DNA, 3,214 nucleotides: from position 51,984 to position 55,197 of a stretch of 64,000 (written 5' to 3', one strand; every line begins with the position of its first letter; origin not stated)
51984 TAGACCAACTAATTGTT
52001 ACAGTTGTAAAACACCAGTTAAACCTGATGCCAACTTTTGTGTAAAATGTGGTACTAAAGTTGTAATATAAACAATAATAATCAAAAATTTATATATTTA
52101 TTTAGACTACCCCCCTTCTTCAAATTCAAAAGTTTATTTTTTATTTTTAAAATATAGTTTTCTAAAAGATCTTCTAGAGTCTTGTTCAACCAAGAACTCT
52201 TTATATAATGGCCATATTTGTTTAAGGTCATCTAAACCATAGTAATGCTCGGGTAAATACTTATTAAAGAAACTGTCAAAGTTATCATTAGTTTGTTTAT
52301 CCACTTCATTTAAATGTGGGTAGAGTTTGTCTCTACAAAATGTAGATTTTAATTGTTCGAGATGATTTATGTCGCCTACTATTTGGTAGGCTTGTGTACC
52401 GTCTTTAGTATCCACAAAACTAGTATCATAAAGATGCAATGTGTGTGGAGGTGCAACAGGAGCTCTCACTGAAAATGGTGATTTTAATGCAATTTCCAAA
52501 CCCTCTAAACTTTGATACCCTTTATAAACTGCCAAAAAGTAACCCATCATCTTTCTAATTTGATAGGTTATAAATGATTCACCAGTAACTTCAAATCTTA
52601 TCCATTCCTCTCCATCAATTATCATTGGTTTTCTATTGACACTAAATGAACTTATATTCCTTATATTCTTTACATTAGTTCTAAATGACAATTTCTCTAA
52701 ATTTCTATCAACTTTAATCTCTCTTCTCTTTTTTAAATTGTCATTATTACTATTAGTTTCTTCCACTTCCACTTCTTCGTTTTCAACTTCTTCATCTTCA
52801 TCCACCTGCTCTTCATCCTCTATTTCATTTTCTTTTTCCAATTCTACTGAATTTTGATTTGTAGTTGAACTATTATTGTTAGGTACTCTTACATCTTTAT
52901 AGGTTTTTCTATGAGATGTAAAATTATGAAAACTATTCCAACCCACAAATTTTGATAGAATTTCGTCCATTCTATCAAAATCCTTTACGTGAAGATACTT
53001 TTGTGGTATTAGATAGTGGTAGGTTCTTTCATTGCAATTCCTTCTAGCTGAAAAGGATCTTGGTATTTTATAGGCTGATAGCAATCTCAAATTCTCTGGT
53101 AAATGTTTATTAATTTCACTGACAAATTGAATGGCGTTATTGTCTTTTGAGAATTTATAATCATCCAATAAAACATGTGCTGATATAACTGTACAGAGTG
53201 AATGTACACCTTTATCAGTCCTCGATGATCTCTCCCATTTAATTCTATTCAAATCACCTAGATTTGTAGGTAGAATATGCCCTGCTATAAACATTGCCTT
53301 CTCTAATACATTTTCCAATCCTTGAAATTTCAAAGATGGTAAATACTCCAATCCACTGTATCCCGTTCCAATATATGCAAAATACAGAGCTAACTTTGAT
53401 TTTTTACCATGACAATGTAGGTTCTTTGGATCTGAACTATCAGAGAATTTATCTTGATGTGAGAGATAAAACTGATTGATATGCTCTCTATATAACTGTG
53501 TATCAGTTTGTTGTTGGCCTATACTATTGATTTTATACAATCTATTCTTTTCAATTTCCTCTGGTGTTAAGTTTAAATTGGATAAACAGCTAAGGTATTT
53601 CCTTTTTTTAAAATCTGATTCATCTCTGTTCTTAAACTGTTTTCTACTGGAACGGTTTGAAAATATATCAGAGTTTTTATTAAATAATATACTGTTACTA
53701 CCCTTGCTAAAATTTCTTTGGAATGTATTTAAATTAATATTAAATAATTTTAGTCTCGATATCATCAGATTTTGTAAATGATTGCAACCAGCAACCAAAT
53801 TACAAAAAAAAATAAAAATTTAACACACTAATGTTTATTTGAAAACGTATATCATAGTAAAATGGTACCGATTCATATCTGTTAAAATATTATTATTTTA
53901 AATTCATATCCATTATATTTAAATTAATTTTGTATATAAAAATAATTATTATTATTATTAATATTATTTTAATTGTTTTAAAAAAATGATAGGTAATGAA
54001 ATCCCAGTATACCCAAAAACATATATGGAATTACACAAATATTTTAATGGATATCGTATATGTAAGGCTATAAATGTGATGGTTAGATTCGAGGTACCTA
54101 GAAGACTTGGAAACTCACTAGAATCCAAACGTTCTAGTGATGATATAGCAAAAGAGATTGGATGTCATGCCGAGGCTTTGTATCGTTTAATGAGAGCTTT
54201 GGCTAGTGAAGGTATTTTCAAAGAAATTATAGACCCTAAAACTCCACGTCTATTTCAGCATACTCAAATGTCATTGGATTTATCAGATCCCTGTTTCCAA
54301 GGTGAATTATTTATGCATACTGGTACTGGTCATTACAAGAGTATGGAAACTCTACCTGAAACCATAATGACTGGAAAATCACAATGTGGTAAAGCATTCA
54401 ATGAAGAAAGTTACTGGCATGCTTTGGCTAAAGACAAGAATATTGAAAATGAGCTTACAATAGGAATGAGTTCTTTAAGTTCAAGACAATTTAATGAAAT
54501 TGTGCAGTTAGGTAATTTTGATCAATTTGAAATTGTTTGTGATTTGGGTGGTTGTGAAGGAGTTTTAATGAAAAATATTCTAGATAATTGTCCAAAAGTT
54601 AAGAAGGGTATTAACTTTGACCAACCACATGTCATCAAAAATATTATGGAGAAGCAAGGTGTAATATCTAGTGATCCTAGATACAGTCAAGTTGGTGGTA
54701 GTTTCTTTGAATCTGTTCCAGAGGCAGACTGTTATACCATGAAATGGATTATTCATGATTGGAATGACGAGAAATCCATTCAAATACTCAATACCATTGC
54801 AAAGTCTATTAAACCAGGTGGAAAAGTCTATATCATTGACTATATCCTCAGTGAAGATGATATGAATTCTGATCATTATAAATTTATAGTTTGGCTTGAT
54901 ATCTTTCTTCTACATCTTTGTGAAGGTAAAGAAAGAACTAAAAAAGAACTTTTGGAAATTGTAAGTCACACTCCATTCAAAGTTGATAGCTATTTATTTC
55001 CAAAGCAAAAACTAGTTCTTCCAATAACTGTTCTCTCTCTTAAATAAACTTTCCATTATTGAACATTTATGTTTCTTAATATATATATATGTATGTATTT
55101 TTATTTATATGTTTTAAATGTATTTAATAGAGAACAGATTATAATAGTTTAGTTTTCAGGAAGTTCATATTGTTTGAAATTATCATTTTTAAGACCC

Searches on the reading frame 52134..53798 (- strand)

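Call 54: search_protein_families(library=pfam, proteins=[window:52134-53798:-], max_evalue=0.001)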
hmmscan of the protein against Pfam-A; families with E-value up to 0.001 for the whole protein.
window:52134-53798:- (554 aa): 1 family
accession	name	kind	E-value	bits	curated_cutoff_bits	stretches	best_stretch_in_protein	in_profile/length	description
PF01416.25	PseudoU_synth_1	-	5e-10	40.2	23.3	1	375-461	21-107/108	tRNA pseudouridine synthase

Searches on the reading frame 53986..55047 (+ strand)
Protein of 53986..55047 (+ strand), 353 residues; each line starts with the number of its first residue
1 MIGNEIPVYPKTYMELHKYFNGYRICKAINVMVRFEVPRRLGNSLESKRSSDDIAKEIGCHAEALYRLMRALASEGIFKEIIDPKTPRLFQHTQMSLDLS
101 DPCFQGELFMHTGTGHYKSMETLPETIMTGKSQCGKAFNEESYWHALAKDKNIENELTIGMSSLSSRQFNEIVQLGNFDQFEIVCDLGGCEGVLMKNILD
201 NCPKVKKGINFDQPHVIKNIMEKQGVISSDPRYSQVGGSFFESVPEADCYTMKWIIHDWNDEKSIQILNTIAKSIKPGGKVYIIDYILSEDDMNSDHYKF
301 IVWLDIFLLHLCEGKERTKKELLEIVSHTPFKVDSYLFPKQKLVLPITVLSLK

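Call 54: search_protein_families(library=pfam, proteins=[window:53986-55047:+], max_evalue=0.001)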
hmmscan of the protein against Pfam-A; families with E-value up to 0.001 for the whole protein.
window:53986-55047:+ (353 aa): 2 families
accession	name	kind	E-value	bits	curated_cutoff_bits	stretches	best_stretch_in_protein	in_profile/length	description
PF00891.24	Methyltransf_2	-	1.4e-37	129.5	22.3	1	123-331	4-209/210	O-methyltransferase domain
PF08100.18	Dimerisation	-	2.8e-11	43.5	25.6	1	12-96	5-87/93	O-methyltransferase dimerisation domain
